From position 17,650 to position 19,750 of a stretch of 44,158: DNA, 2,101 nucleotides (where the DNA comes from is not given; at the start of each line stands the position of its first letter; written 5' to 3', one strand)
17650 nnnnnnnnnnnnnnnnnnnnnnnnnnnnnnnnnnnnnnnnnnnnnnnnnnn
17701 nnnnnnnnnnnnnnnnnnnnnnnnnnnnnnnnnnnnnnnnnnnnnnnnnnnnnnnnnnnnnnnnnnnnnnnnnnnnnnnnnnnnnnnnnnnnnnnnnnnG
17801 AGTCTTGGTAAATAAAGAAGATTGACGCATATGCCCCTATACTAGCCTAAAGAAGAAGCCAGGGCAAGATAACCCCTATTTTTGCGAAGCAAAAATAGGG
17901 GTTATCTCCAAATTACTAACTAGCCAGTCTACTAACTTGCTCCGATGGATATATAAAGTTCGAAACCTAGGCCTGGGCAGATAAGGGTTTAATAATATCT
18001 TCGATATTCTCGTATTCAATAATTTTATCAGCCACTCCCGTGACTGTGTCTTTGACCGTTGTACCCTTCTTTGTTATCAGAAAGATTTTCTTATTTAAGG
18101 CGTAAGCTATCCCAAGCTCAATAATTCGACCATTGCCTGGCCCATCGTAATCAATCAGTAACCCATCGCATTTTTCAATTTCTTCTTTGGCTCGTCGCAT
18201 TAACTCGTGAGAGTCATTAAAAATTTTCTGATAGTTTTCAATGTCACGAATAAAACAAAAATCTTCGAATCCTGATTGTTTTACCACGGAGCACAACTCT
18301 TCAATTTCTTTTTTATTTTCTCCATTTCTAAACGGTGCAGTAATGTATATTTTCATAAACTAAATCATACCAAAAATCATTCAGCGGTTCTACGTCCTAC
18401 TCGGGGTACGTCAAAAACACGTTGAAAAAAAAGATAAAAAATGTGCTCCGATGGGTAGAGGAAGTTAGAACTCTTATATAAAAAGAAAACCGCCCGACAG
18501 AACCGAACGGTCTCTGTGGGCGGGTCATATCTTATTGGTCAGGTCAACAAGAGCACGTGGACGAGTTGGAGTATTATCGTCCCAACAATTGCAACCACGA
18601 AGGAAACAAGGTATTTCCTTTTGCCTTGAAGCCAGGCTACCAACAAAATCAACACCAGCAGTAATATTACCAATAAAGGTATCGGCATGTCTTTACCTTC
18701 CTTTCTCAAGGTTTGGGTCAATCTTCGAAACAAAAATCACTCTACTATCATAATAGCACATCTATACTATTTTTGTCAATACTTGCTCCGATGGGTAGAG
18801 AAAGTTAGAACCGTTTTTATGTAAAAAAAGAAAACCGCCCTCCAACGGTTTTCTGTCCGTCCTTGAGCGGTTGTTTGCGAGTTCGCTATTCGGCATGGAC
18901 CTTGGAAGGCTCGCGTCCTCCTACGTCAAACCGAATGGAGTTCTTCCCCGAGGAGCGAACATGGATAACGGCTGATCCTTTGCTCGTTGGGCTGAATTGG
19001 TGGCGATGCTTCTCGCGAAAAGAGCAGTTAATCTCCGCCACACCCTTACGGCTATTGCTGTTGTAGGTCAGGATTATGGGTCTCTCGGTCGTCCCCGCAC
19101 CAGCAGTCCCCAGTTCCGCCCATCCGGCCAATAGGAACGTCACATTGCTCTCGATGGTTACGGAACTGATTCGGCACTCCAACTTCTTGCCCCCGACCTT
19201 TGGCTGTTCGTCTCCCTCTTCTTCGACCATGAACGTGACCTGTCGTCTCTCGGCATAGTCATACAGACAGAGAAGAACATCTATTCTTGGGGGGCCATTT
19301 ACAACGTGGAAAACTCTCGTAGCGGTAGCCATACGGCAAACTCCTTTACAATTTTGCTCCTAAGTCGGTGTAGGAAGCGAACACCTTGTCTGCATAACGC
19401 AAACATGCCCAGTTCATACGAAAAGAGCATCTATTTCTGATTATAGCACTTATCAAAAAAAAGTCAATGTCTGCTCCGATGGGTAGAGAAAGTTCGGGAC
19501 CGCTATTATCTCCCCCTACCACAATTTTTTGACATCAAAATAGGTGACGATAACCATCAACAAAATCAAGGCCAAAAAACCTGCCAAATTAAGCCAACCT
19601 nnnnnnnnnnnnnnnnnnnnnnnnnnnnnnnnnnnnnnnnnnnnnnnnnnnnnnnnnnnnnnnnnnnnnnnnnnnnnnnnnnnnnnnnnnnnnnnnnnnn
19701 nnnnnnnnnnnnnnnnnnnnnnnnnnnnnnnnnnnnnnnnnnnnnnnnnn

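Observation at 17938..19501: Four copies of a ~29-nt direct repeat partition the rseP-proS gap into three self-contained promoter-gene-terminator modules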

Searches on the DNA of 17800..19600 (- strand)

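Call 76: search_rna_families(source=window, start=17800, end=19600, threshold=evalue, max_evalue=5)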
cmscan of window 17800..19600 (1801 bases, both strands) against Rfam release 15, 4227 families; matches with E-value up to 5: 4.
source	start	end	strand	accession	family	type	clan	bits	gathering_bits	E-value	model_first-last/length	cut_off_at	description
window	17862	17935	-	RF00042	CopA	Gene; antisense;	-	22.2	60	0.5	1-92/92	no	CopA-like RNA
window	18188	18265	-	RF04027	mir-1422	Gene; miRNA;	-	20.1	60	2.3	1-84/84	no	mir-1422 microRNA precursor family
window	18098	18138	-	RF01641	ceN53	Gene; snRNA; snoRNA; CD-box;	-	19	50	1.3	1-74/74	no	Caenorhabditis snoRNA ceN53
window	18615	18648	-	RF03156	L31-Firmicutes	Cis-reg; leader;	CL00118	15.8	33.3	3.5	1-32/32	no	L31-Firmicutes ribosomal protein leader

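Call 84: search_dna_similar(query=window:17930-19510:-, collection=plasmids, mode=distant, max_rows=5)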
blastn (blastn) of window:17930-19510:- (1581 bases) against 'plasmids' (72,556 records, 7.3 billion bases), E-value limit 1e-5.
No match.

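Call 85: search_dna_similar(query=window:17930-19510:-, collection=phages, mode=distant, max_rows=5)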
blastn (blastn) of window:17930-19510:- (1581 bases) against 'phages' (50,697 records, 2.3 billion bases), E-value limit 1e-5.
No match.

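Call 106: search_rna_families(source=L017, start=4800, end=11647, threshold=evalue, max_evalue=10, show_alignments=3)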
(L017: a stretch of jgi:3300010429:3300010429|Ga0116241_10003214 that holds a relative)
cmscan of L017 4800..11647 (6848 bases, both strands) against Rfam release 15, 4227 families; matches with E-value up to 10: 9.
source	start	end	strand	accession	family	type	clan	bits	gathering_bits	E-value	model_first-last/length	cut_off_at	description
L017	4891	4963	+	RF00005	tRNA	Gene; tRNA;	CL00001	71.1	29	1.7e-14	1-71/71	no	tRNA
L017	7011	7035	-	RF01338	CRISPR-DR25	Gene; CRISPR;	CL00014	26.4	36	0.056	1-25/25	no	CRISPR RNA direct repeat element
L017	4990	5086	+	RF01513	Afu_335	Gene; snRNA; snoRNA; CD-box;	-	25.9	50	0.29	1-96/96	no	A. fumigatus snoRNA Afu_335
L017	10333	10453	+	RF02905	sRNA41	Gene; sRNA;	-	23.2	45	2.2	1-113/113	no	Archaeal Small RNA 41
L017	7447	7529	+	RF00349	snoR11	Gene; snRNA; snoRNA; CD-box;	-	22.9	50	2.2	1-90/90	no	Small nucleolar RNA R11/Z151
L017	10883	10979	+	RF01761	wcaG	Cis-reg;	-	20.1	42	2.6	1-98/98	no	wcaG RNA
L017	8865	8912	+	RF01304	sR5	Gene; snRNA; snoRNA; CD-box;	-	19.2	40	0.49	1-53/53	no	Small nucleolar RNA sR5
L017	4891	4964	-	RF04354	Plastid-ycf2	Cis-reg;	-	18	65.7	7.2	1-75/75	no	Plastid-ycf2 5UTR RNA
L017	9209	9617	+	RF00030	RNase_MRP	Gene; ribozyme;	CL00002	11.8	50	3.7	1-266/266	no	RNase MRP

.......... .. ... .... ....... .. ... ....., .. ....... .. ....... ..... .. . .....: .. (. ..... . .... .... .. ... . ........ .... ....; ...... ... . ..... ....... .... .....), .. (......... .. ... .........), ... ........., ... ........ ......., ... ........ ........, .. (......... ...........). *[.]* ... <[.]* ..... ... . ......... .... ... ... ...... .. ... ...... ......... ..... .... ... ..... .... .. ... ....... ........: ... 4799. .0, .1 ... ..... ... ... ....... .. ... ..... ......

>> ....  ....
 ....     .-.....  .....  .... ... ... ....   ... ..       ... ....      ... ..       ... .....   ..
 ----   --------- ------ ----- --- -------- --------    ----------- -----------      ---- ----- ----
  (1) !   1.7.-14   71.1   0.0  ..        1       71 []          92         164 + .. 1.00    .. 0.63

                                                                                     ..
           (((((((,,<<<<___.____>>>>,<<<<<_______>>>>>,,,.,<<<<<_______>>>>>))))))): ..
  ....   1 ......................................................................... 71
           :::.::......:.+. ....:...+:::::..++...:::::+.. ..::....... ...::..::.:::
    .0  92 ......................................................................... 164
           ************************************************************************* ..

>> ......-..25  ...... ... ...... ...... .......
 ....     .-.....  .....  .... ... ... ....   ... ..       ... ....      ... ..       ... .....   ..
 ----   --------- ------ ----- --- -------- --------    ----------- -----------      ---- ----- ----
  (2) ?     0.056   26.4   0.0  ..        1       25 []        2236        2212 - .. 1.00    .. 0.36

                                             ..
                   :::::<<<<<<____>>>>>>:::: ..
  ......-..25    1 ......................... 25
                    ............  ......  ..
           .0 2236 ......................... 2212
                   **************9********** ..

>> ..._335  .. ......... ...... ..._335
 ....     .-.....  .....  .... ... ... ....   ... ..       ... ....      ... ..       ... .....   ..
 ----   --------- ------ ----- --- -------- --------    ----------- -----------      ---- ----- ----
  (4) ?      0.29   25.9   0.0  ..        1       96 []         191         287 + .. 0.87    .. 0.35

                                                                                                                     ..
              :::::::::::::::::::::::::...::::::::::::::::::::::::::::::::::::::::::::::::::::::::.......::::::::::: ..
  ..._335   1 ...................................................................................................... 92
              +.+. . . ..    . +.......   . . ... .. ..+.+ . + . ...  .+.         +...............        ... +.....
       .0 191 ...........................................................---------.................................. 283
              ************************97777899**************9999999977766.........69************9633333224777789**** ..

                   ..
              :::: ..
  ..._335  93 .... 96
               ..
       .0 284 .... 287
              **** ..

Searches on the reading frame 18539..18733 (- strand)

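Call 8: search_protein_families(library=pfam, proteins=[window:18539-18733:-], max_evalue=0.1)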
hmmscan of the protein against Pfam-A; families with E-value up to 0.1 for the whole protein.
window:18539-18733:- (64 aa): 1 family
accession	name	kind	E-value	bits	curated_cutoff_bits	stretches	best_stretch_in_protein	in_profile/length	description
PF19529.4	DUF6057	-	0.013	14.8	29.8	1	9-59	92-138/569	Family of unknown function (DUF6057)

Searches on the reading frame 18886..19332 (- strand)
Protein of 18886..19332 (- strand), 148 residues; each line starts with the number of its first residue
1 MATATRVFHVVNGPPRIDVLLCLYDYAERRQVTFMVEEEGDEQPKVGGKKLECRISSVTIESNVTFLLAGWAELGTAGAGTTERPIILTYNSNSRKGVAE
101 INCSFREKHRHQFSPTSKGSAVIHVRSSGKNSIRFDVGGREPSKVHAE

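Call 8: search_protein_families(library=pfam, proteins=[window:18886-19332:-], max_evalue=0.1)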
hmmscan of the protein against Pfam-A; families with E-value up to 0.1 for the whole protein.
window:18886-19332:- (148 aa): 0 families

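Call 11: find_encoding_contigs(protein=window:18886-19332:-, flank=10000, max_places=10)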
Protein window:18886-19332:- (148 aa): 2 contigs read that carry it; 2 places shown.
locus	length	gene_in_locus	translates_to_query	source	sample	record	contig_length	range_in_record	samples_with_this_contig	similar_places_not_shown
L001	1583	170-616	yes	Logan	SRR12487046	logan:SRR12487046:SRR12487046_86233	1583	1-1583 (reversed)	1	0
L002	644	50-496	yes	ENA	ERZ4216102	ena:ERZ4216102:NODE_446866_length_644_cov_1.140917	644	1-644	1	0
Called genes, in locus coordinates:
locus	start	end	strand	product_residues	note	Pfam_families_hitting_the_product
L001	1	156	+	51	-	?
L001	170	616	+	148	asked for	-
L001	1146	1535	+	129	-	PF05014:Nuc_deoxyrib_tr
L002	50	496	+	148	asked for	-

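Call 30: find_homologous_proteins(query=window:18886-19332:-, max_evalue=0.001)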
Query window:18886-19332:- (148 aa): 1 proteins with E <= 0.001 among 19 candidates.
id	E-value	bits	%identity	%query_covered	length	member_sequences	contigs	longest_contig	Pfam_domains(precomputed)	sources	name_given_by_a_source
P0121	4.8e-92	323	99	100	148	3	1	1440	-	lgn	-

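Call 31: find_encoding_contigs(protein=P0121, flank=10000, max_places=10)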
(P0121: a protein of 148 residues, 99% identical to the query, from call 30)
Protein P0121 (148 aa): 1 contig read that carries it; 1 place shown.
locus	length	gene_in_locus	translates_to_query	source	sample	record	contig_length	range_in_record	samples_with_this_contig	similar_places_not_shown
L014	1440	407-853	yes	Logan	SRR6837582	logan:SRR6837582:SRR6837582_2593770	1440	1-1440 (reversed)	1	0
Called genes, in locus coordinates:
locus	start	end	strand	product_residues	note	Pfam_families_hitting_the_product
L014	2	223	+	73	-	?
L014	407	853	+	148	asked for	-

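Call 32: list_cluster_members(proteins=[window:18886-19332:-, window:17967-18356:-, window:19516-20628:-, window:16580-17830:-])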
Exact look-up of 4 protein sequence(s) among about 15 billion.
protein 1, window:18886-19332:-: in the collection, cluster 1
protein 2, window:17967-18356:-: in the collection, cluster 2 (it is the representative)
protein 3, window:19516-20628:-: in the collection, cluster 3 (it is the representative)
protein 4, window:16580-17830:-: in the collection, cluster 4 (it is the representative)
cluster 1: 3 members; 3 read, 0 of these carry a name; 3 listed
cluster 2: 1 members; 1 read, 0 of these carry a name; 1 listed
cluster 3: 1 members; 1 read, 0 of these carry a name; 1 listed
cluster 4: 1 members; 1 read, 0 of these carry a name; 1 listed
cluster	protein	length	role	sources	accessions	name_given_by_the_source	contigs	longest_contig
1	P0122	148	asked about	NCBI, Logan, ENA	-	-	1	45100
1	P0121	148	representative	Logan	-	-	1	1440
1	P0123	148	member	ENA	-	-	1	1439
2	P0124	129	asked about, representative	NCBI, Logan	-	-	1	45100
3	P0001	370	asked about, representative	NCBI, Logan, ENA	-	-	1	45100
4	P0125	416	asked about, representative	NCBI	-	-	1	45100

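Call 86: predict_structure(protein=window:18886-19332:-)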
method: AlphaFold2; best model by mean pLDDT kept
length: 148 residues; sequences in the alignment: 1
mean_pLDDT: 31.6   pTM: 0.20
mean pLDDT of the five models: 31.6, 30.3, 28.8, 28.2, 27.6
residues with pLDDT >= 90: 0; 70-90: 0; 50-70: 0; < 50: 148
segments of 3 or more residues with pLDDT < 50: 1-148
pLDDT, mean of each block of 10 residues (from residue 1): 30 33 35 31 31 34 34 34 33 31 28 26 32 33 28
secondary structure, 60 per line:
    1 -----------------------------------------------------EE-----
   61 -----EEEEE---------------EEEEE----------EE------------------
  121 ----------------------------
elements in order: E66-70 E86-90

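Call 91: search_protein_representatives(protein=window:18886-19332:-)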
Query: 148 residues. Proteins with E-value up to 0.001 (for the whole library): 10; up to 1e-10: 3; up to 1e-30: 1. The best 10 are listed.
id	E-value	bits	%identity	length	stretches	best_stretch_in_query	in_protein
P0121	1.5e-92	323.1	99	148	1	1-148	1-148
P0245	8.6e-12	61.4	45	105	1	7-104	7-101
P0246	3.3e-11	59.5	29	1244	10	56-87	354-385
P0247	4.6e-10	55.8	38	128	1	9-141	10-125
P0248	7.3e-10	55.2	40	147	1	6-147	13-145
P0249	5.8e-06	42.5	31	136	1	6-140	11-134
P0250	8.9e-05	38.7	38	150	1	10-143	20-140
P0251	1.6e-04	37.9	42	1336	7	69-97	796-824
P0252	2.5e-04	37.2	43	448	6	19-60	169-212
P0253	8.9e-04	35.5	34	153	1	6-137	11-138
